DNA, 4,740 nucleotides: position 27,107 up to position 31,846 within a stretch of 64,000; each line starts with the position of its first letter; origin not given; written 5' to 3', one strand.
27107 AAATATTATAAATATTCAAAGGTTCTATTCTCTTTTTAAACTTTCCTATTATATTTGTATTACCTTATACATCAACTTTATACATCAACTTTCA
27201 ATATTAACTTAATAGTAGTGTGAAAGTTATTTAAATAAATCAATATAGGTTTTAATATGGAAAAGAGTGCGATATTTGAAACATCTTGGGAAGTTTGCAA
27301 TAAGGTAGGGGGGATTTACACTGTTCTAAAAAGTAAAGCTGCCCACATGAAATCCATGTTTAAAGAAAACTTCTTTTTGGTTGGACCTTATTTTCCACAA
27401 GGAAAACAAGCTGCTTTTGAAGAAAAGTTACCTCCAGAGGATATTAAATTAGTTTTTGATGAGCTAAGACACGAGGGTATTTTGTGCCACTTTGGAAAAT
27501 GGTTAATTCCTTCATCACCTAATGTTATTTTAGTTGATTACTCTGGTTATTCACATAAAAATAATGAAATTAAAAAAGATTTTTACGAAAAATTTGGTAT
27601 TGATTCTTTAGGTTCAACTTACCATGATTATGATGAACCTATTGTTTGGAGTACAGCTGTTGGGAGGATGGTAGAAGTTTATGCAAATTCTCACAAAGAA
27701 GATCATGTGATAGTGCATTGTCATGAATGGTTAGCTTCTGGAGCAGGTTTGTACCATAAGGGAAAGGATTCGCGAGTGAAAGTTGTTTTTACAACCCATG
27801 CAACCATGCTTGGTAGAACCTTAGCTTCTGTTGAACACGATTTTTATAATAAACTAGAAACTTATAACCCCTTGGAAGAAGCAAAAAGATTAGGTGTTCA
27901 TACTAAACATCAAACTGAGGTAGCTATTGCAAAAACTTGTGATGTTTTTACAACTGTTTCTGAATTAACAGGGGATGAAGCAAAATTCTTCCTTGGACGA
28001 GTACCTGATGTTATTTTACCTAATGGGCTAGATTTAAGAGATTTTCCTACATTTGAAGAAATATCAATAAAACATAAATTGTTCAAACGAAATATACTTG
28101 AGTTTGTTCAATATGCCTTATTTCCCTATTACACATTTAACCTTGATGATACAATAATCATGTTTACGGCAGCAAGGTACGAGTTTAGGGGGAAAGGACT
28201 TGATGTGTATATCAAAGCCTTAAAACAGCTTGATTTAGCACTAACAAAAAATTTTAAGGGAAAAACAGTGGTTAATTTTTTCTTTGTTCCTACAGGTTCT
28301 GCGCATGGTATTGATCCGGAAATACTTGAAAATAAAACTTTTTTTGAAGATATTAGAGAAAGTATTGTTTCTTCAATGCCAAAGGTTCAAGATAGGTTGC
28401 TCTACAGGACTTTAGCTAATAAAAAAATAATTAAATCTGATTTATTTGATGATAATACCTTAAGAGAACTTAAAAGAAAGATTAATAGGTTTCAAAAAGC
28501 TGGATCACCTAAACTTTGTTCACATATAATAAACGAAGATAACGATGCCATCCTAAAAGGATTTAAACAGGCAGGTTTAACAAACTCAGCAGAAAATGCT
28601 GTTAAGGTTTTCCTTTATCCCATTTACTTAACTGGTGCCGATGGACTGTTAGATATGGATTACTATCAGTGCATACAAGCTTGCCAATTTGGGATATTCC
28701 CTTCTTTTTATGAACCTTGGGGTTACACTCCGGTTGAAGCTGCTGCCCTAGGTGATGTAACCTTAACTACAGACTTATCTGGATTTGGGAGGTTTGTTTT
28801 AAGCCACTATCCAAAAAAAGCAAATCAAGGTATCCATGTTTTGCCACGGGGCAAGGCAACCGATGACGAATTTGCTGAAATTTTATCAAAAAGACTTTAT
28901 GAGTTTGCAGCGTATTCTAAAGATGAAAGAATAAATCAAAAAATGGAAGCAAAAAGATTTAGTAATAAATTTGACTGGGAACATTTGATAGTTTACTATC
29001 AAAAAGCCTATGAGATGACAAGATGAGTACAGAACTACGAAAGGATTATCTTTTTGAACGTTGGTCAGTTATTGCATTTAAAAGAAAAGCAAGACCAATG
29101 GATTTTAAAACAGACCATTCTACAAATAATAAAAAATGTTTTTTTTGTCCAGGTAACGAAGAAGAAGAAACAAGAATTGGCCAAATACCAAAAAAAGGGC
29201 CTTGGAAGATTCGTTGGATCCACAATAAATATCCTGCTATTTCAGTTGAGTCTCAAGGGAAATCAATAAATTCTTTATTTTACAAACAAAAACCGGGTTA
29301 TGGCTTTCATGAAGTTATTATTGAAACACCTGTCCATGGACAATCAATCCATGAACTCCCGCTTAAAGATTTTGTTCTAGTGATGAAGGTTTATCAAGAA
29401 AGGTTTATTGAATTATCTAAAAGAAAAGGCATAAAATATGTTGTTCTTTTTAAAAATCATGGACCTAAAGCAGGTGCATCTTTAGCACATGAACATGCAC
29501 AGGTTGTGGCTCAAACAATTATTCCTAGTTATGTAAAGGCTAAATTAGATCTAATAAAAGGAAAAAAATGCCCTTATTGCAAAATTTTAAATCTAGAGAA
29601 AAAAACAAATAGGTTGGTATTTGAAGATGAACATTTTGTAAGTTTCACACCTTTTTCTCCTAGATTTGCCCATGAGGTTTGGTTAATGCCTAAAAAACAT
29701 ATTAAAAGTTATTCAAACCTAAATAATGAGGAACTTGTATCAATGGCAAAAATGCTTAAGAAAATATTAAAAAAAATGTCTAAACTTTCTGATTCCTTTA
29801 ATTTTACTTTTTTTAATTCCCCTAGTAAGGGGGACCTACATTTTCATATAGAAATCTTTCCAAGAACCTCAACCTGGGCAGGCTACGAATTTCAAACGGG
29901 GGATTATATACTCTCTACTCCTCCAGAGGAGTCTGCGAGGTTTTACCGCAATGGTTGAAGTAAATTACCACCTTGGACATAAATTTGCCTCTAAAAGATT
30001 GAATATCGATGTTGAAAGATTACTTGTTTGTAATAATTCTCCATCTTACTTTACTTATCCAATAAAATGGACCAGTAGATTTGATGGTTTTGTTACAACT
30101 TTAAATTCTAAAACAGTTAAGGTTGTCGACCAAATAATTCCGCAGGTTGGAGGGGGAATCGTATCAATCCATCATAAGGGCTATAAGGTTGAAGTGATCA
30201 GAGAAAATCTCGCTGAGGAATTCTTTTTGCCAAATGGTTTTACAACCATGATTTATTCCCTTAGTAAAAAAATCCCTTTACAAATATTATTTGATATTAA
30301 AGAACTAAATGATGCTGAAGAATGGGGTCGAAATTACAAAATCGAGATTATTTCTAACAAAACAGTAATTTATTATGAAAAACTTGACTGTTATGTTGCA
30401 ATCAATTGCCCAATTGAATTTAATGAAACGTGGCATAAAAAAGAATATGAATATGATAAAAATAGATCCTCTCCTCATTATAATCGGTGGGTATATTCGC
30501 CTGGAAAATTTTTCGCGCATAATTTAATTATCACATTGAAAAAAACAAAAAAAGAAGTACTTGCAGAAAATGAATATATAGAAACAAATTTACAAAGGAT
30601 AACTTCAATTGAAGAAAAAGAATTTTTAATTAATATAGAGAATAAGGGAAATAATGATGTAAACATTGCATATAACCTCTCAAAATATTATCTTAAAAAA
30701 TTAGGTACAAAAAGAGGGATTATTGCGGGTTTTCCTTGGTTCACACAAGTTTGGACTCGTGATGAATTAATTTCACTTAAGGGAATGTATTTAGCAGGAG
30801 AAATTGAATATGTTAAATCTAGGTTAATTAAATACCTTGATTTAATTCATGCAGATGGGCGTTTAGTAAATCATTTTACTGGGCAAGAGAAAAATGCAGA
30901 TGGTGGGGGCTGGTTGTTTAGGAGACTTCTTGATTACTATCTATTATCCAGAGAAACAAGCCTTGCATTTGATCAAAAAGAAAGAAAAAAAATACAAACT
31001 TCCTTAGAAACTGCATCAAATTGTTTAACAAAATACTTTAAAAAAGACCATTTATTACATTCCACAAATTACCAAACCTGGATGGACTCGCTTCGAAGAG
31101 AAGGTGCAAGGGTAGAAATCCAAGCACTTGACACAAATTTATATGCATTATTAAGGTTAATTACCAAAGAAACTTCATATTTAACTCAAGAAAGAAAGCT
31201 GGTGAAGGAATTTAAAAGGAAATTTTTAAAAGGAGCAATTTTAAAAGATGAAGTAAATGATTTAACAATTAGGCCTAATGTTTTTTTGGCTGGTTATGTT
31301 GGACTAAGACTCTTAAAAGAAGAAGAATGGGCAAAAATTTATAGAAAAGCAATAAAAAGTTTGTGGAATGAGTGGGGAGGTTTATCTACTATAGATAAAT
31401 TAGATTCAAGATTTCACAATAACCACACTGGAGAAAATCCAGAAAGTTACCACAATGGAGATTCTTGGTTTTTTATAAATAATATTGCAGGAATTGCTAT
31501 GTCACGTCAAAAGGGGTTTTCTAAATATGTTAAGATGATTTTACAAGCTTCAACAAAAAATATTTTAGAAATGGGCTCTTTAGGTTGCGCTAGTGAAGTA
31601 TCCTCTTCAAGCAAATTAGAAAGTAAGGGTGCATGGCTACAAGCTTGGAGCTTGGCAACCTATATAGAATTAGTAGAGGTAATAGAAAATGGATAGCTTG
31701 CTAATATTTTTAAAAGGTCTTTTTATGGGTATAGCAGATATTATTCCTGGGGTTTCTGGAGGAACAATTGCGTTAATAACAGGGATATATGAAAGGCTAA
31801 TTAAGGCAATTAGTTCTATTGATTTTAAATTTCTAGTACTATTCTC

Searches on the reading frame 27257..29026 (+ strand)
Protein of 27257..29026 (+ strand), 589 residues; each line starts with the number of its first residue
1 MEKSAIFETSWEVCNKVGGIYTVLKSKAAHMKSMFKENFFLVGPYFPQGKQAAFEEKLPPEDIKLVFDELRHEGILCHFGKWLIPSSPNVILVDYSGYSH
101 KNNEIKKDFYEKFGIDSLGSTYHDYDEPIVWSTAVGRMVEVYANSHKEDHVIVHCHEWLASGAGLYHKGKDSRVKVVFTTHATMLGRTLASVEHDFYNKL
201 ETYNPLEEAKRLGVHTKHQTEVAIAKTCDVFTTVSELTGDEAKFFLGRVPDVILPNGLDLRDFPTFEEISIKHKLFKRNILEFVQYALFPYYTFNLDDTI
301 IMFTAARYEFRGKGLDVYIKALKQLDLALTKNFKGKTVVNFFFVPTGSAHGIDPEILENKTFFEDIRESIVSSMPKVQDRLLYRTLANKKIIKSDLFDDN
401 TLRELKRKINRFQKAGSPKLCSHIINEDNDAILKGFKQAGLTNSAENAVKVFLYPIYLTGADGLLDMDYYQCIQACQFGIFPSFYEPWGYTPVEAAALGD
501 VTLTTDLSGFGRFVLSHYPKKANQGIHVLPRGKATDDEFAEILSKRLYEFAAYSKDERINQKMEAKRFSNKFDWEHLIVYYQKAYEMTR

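Call 47: search_protein_families(library=pfam, proteins=[window:27257-29026:+], max_evalue=0.00001)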
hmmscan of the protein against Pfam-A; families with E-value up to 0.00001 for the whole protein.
window:27257-29026:+ (589 aa): 4 families
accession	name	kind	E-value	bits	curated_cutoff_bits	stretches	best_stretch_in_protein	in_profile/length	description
PF05693.19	Glycogen_syn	-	1.2e-133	447.4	27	1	8-587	1-581/639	Glycogen synthase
PF13439.12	Glyco_transf_4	-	8.3e-08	32.9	28.5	1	145-260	68-168/170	Glycosyltransferase Family 4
PF08323.17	Glyco_transf_5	-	1.4e-07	32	22.7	1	87-239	80-221/239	Starch synthase catalytic domain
PF00534.26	Glycos_transf_1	-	2.1e-06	27.8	26.4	0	468-531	85-143/172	Glycosyl transferases group 1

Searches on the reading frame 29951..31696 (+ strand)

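Call 47: search_protein_families(library=pfam, proteins=[window:29951-31696:+], max_evalue=0.00001)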
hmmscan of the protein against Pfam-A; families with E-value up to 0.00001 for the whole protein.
window:29951-31696:+ (581 aa): 1 family
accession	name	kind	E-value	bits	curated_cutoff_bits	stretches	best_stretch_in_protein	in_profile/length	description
PF06202.20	GDE_C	-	3e-29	102.5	21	1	254-572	15-366/367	Amylo-alpha-1,6-glucosidase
